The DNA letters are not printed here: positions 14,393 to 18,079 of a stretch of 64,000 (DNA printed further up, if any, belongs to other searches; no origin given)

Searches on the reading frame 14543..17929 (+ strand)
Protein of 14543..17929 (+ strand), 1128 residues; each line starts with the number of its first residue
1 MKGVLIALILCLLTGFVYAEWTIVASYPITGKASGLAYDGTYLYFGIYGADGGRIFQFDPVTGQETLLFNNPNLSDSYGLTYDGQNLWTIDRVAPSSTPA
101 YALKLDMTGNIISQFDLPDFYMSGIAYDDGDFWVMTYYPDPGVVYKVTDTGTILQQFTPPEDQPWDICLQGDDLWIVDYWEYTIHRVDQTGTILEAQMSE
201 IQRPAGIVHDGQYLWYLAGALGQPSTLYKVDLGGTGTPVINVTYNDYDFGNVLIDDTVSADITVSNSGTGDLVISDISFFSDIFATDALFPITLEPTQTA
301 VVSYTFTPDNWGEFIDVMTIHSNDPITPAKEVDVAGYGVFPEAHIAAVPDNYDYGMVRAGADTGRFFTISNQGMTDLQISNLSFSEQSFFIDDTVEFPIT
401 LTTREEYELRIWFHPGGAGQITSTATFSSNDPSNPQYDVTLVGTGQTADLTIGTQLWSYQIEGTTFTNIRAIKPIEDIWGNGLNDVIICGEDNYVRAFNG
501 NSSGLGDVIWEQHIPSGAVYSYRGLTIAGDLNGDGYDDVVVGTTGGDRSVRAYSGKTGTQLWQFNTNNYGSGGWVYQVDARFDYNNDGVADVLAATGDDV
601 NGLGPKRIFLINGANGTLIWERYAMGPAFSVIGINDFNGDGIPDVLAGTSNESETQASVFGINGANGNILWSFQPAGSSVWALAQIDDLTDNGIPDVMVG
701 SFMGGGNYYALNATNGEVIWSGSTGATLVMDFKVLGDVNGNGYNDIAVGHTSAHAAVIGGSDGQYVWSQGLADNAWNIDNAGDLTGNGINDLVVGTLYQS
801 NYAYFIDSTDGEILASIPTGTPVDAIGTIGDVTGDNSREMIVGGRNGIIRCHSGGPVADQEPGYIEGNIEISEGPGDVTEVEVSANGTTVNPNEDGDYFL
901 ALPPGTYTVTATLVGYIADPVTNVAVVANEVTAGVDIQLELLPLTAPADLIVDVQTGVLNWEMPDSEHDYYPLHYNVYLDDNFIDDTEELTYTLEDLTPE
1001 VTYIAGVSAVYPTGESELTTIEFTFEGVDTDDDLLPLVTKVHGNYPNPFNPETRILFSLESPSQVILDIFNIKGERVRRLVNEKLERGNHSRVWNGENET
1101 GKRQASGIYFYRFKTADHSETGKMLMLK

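Call 60: search_protein_families(library=pfam, proteins=[window:14543-17929:+], max_evalue=0.001)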
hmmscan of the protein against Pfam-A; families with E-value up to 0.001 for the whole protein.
window:14543-17929:+ (1128 aa): 14 families
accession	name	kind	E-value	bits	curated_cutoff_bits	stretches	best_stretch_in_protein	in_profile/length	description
PF13517.12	FG-GAP_3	-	3.5e-17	63.2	26.9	4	477-541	1-61/61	FG-GAP-like repeat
PF22544.2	HYDIN_VesB_CFA65-like_Ig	-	5.1e-17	62.4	25.5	2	238-326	1-89/100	HYDIN/CFA65/VesB-like, Ig-like domain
PF01839.29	FG-GAP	-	1.1e-14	54.4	22.1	1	528-555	7-32/37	FG-GAP repeat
PF13360.13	PQQ_2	-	6.5e-12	46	27.6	1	547-813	2-229/233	Outer membrane protein assembly factor BamB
PF23727.1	Beta-prop_FAM234A_B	-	4.7e-11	42.3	26.4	0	487-561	94-167/467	FAM234A/B beta-propeller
PF22073.2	Cep192_D4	-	1.3e-08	35.5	35.5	0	353-445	12-111/112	Cep192 domain 4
PF07610.17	DUF1573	-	1.4e-08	35.1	26.1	1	242-325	3-86/98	Protein of unknown function (DUF1573)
PF15780.11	ASH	-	3.3e-08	34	27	0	353-436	15-97/98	Abnormal spindle-like microcephaly-assoc'd, ASPM-SPD-2-Hydin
PF13860.13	FlgD_ig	-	2.3e-07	31.1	27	1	1057-1112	14-72/79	FlgD Ig-like domain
PF13620.12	CarboxypepD_reg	-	3.4e-07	31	32.3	1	886-940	28-82/82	Carboxypeptidase regulatory-like domain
PF13570.13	Beta-prop_ACSF4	-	5.9e-07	29.6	133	0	658-765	72-294/329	Beta-alanine-activating enzyme, beta-propeller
PF18962.6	Por_Secre_tail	-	9.3e-05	23.1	27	1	1045-1124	2-73/75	Secretion system C-terminal sorting domain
PF13585.12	CHU_C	-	0.0004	20.9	27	0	1061-1119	25-77/86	CHU_C Type IX secretion signal domain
PF00041.27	fn3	-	0.00046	20.8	25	0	958-1018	17-77/84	Fibronectin type III domain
